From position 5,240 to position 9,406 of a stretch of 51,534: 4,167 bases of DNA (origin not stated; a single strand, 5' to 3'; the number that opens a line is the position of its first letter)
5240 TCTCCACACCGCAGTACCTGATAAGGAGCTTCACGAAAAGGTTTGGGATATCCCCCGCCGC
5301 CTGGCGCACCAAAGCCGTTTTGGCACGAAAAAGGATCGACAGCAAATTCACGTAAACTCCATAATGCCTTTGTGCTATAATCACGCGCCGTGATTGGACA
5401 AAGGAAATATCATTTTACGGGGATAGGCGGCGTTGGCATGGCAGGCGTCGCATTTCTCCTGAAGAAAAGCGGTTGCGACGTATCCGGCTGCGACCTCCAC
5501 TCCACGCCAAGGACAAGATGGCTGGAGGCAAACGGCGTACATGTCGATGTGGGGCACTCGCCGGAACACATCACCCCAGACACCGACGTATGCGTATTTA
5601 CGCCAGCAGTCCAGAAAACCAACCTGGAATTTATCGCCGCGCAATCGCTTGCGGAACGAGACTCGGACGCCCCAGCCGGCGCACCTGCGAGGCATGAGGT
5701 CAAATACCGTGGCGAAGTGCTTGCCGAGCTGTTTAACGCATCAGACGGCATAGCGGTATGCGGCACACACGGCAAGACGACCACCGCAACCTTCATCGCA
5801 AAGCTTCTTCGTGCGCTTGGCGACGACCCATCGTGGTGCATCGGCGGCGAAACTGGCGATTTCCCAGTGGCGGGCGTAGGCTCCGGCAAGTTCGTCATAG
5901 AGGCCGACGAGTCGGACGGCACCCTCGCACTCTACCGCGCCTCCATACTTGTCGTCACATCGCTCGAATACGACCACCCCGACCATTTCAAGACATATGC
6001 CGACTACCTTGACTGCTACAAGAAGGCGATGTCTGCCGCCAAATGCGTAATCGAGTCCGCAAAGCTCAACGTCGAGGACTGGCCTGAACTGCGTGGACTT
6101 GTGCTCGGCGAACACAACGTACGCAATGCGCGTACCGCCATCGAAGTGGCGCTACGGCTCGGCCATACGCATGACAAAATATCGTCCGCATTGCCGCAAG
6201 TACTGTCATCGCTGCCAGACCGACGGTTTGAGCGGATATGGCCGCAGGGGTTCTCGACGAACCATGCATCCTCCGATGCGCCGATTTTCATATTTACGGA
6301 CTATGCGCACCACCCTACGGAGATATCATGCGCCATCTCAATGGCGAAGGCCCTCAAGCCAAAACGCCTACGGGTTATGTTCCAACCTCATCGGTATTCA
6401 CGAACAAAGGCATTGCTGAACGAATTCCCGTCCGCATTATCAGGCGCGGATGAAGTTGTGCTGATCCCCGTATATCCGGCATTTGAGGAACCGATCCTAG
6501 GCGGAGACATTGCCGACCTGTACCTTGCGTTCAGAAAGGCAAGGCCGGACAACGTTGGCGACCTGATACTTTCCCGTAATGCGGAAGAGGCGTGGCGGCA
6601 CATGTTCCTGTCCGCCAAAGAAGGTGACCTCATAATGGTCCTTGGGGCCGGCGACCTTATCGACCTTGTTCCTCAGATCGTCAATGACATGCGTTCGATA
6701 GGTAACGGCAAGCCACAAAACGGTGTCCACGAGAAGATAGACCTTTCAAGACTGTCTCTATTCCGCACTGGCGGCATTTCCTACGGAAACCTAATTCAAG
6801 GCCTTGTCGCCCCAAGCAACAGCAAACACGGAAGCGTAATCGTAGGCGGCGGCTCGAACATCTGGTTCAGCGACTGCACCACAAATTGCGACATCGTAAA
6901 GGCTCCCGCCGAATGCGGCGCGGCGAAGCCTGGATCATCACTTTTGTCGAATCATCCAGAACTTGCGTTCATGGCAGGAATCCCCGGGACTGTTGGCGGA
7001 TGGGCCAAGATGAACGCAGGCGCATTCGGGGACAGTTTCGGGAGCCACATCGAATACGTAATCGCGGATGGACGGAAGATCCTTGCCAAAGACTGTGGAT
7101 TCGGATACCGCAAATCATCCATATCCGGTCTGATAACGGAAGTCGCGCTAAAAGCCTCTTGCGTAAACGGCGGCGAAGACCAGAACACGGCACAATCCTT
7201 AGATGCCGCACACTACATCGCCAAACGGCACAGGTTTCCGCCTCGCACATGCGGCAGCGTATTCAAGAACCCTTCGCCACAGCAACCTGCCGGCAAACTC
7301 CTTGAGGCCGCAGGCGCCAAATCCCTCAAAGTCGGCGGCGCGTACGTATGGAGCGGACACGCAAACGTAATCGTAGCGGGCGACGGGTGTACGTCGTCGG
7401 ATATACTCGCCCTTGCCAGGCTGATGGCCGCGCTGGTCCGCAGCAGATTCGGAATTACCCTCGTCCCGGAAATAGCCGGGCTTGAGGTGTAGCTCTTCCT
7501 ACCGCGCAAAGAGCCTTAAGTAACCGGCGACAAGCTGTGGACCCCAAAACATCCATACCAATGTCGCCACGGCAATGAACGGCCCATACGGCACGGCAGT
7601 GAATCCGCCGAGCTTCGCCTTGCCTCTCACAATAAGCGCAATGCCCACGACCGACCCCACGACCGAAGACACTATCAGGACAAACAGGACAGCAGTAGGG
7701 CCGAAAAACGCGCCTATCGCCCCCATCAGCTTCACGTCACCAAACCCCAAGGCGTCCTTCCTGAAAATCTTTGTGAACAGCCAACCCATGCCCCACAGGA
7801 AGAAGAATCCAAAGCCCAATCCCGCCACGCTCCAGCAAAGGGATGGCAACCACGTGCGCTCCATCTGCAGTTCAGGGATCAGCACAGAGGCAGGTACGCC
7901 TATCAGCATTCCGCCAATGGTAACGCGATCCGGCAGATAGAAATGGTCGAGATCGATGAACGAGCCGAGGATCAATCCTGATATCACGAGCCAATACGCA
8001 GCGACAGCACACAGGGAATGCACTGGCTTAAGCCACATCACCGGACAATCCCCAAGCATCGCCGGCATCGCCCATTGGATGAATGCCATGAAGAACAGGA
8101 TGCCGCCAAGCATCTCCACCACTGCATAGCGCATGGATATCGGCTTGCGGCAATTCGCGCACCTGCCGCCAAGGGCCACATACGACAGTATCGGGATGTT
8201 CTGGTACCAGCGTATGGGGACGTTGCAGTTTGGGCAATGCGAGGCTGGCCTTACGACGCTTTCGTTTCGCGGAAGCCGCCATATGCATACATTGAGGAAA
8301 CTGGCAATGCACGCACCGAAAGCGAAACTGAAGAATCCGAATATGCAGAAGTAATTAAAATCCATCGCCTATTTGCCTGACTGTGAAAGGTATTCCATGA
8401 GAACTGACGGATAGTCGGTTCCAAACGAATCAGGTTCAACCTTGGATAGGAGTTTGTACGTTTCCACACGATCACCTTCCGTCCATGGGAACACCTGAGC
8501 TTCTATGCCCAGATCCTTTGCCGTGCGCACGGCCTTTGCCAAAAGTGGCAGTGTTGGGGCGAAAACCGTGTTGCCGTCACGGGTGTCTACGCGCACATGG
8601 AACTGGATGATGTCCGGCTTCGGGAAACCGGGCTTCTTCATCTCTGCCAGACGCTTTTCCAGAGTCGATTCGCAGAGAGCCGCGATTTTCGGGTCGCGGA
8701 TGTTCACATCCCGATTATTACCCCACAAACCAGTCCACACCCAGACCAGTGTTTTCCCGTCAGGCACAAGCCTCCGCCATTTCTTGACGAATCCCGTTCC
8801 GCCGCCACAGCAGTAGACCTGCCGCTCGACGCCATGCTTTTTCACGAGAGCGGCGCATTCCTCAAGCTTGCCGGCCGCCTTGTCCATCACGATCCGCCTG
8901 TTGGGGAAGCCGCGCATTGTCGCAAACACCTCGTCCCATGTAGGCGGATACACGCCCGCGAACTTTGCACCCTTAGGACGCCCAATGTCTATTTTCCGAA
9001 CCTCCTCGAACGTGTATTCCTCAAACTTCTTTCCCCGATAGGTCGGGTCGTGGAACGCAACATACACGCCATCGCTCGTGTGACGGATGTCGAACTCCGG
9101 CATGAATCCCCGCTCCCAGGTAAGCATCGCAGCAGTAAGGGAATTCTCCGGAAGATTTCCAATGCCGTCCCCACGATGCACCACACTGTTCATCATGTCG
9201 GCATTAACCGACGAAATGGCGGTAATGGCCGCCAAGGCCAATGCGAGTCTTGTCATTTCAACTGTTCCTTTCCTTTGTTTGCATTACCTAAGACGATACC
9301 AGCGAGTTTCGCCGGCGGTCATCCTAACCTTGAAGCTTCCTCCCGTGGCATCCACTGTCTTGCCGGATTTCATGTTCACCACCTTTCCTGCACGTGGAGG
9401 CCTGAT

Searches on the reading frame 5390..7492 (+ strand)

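Call 67: search_protein_families(library=pfam, proteins=[window:5390-7492:+], max_evalue=0.0001)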
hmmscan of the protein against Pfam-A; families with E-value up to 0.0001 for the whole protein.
window:5390-7492:+ (700 aa): 4 families
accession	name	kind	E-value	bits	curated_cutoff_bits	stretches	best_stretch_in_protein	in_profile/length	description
PF02873.21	MurB_C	-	9.3e-22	77.5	27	1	611-695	11-96/99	UDP-N-acetylenolpyruvoylglucosamine reductase, C-terminal domain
PF02875.26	Mur_ligase_C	-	2.7e-13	51.3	28.4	1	297-421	10-127/127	Mur ligase, glutamate ligase domain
PF01225.30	Mur_ligase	-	8.5e-13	48.9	21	1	6-86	1-75/95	Mur ligase family, catalytic domain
PF08245.18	Mur_ligase_M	-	1.2e-06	29.1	24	1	123-212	1-108/200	Mur ligase middle domain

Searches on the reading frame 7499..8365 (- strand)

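Call 67: search_protein_families(library=pfam, proteins=[window:7499-8365:-], max_evalue=0.0001)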
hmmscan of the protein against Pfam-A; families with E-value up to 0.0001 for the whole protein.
window:7499-8365:- (288 aa): 2 families
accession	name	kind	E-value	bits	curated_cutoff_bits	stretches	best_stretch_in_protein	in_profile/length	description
PF06750.18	A24_N_bact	-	2.4e-34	117.7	23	1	16-97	2-83/84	Bacterial Peptidase A24 N-terminal domain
PF01478.23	Peptidase_A24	-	7.4e-18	65.4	26.5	1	126-242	2-104/104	Type IV leader peptidase family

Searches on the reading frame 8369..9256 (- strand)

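Call 67: search_protein_families(library=pfam, proteins=[window:8369-9256:-], max_evalue=0.0001)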
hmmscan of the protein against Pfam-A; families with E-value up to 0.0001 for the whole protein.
window:8369-9256:- (295 aa): 1 family
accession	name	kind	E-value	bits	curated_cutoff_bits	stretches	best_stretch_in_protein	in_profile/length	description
PF03009.23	GDPD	-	5.6e-12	46.7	23.6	1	27-284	1-243/244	Glycerophosphoryl diester phosphodiesterase family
